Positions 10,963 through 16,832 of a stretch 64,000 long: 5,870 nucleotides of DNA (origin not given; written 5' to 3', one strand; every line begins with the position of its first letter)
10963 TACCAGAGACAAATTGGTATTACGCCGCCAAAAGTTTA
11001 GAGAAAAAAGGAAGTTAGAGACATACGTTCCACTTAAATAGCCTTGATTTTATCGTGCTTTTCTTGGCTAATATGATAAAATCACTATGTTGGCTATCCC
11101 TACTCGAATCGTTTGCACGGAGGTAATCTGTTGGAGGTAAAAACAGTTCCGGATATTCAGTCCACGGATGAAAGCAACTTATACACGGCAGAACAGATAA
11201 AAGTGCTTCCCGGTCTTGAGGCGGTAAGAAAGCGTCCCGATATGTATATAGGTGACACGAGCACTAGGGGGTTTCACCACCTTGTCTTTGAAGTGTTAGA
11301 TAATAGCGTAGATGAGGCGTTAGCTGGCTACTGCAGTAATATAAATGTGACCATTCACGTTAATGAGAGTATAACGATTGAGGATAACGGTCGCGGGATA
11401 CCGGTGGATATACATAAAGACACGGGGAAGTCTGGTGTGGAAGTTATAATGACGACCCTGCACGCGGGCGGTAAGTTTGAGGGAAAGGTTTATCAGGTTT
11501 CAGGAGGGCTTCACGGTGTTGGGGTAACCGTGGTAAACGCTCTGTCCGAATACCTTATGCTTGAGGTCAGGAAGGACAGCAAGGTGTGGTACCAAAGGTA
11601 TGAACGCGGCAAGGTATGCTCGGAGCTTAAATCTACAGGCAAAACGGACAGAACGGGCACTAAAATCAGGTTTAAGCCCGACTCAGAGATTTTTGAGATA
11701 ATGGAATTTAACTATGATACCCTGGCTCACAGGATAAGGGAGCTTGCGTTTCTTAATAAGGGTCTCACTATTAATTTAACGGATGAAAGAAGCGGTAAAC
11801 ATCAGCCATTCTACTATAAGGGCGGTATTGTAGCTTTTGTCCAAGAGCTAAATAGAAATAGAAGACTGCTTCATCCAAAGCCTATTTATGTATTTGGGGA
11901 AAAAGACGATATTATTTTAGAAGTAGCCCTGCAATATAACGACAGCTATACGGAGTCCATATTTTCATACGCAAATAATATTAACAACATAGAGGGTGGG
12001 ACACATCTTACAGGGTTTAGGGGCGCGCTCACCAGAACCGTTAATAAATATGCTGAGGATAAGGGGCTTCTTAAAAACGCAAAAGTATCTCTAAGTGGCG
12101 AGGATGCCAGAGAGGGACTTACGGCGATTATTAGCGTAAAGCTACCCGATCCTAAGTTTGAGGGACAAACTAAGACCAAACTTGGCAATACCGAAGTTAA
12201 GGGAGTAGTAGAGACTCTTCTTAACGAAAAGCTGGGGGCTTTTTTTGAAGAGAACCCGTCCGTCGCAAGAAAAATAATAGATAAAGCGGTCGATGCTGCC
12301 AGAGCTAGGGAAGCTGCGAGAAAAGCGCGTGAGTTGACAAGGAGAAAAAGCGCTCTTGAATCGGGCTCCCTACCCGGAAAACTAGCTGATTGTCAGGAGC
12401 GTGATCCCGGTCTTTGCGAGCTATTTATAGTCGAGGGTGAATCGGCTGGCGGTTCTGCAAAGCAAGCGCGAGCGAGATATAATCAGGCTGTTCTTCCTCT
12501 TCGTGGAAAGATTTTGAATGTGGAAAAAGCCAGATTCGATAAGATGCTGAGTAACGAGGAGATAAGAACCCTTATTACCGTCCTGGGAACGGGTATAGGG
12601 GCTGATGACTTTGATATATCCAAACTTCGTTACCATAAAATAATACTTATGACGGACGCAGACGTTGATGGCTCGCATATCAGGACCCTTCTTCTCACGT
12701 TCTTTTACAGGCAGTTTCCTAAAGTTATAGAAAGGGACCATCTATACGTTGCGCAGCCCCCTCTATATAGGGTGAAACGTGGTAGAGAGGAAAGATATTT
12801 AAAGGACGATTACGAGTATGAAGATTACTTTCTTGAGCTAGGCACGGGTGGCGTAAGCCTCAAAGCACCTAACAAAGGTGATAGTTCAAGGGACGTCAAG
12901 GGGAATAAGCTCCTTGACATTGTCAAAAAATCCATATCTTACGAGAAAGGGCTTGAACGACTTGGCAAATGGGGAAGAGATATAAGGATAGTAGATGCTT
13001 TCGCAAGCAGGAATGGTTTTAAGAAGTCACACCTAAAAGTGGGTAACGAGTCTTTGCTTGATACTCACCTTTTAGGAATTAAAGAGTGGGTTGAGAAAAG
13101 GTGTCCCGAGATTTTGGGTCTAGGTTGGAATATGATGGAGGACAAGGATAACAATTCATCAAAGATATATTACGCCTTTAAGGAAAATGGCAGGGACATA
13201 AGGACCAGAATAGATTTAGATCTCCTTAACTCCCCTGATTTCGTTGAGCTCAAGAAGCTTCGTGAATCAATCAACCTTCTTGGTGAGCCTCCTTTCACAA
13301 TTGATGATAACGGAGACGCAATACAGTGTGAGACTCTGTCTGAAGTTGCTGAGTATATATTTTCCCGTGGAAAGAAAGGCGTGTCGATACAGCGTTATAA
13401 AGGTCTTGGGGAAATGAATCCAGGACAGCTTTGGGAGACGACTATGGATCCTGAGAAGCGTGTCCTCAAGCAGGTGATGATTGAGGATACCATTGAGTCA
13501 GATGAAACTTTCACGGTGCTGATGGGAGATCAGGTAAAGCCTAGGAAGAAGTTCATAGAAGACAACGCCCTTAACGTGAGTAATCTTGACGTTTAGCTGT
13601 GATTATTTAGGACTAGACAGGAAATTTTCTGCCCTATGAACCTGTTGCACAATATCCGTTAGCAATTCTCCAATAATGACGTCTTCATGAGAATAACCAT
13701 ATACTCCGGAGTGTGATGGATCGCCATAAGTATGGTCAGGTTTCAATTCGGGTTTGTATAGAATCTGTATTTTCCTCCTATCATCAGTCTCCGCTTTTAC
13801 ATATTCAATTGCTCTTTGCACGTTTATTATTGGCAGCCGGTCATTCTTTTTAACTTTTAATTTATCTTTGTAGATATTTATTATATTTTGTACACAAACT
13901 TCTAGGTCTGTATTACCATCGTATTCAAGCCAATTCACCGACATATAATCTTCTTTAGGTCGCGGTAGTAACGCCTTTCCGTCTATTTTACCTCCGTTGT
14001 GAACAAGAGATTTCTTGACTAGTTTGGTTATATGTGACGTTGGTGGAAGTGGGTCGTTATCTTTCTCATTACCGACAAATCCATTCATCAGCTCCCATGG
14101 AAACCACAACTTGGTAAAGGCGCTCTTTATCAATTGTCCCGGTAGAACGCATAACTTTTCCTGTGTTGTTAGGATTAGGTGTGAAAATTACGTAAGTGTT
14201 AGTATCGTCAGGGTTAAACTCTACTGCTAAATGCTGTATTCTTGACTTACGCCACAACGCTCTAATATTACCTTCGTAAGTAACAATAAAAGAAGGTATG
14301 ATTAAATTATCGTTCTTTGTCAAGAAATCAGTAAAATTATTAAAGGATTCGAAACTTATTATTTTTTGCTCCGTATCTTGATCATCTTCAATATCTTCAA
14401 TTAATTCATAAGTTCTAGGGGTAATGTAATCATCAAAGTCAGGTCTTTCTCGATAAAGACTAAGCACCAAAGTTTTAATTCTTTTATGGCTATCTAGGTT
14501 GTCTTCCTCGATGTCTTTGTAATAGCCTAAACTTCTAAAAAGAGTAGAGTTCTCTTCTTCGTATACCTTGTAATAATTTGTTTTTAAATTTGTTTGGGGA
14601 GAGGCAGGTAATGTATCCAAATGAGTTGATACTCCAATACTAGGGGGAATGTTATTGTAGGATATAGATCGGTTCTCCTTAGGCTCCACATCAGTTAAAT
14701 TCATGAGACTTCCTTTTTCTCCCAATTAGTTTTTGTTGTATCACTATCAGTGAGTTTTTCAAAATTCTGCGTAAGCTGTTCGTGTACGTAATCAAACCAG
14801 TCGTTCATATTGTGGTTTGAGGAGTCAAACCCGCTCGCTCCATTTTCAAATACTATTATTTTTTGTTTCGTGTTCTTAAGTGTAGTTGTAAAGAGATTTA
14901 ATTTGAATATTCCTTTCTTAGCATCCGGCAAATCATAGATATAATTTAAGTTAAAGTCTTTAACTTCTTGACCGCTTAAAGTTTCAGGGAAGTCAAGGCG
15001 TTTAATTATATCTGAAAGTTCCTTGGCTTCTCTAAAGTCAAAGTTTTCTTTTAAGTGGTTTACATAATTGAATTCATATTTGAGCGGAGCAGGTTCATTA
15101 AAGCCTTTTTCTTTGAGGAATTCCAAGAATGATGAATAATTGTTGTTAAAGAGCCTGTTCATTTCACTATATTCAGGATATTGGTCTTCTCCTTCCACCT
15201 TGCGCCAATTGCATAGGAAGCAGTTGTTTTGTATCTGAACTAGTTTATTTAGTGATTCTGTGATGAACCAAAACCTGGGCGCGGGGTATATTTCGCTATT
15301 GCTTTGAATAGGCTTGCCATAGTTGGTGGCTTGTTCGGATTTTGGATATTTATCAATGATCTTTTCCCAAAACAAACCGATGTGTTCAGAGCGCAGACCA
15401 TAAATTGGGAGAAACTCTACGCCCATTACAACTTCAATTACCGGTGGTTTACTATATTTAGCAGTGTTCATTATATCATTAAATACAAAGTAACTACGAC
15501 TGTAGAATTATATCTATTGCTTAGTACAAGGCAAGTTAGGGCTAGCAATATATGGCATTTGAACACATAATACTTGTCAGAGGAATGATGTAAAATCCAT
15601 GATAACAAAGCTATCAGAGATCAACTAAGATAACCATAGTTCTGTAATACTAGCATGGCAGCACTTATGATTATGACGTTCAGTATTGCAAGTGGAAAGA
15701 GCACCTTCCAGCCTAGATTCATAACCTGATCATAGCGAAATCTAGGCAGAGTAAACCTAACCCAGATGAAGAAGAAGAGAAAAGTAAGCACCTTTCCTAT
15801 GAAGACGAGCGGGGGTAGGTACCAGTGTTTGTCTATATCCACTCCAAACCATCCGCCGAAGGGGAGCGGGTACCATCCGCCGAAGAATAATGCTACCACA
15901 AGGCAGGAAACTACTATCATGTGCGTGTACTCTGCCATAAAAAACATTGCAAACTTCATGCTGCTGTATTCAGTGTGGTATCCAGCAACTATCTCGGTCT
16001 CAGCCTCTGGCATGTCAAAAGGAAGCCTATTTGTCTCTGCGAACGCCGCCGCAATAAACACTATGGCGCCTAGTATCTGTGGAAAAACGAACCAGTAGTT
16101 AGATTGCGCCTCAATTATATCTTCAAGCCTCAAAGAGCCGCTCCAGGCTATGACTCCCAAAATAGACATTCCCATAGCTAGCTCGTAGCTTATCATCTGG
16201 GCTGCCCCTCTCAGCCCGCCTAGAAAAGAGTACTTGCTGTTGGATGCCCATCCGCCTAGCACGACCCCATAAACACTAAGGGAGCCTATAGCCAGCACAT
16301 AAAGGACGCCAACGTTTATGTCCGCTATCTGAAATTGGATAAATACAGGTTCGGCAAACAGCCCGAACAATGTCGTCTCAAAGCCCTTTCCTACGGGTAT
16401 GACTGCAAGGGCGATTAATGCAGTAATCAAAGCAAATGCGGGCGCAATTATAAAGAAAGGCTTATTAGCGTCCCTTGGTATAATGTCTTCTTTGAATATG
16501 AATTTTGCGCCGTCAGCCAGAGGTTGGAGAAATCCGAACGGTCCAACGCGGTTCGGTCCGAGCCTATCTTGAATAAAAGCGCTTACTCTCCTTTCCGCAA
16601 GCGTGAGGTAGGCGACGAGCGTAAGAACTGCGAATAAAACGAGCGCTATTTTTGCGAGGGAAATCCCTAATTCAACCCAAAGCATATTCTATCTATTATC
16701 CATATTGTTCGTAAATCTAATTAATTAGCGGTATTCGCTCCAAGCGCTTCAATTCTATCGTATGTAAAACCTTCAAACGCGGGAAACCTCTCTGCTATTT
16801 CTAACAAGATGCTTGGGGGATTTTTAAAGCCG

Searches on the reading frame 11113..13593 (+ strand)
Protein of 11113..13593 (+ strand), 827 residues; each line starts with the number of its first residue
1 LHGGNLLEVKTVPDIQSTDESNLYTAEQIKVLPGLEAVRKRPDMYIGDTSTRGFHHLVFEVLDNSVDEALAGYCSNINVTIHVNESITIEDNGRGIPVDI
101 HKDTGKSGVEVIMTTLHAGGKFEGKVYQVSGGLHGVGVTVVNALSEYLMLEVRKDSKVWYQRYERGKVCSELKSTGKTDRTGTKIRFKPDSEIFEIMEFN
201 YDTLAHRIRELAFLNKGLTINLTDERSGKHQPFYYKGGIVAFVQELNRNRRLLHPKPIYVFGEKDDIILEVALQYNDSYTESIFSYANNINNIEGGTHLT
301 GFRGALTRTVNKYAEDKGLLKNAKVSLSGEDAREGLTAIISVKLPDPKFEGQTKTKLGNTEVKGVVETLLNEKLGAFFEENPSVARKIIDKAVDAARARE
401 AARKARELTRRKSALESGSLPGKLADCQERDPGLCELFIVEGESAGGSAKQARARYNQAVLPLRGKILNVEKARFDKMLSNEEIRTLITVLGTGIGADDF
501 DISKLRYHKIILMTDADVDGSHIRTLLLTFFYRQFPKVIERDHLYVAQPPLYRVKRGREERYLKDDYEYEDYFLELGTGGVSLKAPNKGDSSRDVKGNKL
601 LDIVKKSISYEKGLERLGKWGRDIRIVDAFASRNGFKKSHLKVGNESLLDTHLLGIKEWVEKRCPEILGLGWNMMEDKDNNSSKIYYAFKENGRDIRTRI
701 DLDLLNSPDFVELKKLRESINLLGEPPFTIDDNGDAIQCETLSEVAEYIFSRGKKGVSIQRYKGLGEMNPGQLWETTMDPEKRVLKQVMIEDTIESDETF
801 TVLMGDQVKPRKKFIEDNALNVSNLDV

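Call 82: search_protein_families(library=pfam, proteins=[window:11113-13593:+], max_evalue=0.00001)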
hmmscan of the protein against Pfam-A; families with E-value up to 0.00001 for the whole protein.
window:11113-13593:+ (827 aa): 5 families
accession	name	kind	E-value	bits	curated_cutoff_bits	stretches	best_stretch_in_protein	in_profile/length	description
PF00204.31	DNA_gyraseB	-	2.5e-62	209.8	27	1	238-407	1-172/173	DNA gyrase B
PF00986.26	DNA_gyraseB_C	-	1.8e-30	105.3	29.8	1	754-816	1-63/63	DNA gyrase B subunit, carboxyl terminus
PF01751.28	Toprim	-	1.2e-19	70.7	23.1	1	436-546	1-93/96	Toprim domain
PF02518.31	HATPase_c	-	3e-16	60.3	26.4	1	52-190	4-108/111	Histidine kinase-, DNA gyrase B-, and HSP90-like ATPase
PF21249.2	GyrB_hook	-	2.2e-06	27.6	23.7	1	550-574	1-25/29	GyrB, hook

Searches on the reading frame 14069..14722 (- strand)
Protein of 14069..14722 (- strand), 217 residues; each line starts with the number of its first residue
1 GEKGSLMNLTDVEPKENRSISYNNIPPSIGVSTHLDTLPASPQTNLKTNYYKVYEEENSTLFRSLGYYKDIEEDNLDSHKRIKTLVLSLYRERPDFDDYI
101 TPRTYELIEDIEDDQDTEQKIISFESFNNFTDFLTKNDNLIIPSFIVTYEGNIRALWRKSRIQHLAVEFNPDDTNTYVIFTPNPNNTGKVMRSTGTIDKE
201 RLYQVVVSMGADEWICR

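Call 100: search_protein_families(library=pfam, proteins=[window:14069-14722:-], max_evalue=0.001)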
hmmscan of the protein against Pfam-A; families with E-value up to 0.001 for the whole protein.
window:14069-14722:- (217 aa): 0 families

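Call 101: search_protein_families(library=padloc, proteins=[window:14069-14722:-], max_evalue=0.01)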
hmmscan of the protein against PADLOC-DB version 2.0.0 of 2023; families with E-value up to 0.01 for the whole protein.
window:14069-14722:- (217 aa): 1 family
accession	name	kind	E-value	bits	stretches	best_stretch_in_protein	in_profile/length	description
PDLC04575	PDC-M32A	-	0.0077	13.3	1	112-180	270-339/375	-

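Call 102: search_protein_families(library=phrogs, proteins=[window:14069-14722:-], max_evalue=0.001)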
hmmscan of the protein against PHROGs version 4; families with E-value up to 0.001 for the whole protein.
window:14069-14722:- (217 aa): 0 families

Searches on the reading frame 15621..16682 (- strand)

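Call 100: search_protein_families(library=pfam, proteins=[window:15621-16682:-], max_evalue=0.001)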
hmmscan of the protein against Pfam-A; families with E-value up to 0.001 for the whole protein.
window:15621-16682:- (353 aa): 1 family
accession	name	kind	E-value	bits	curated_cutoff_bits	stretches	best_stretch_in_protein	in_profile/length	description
PF00146.26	NADHdh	-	3.1e-124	414.6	27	1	11-339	2-297/298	NADH dehydrogenase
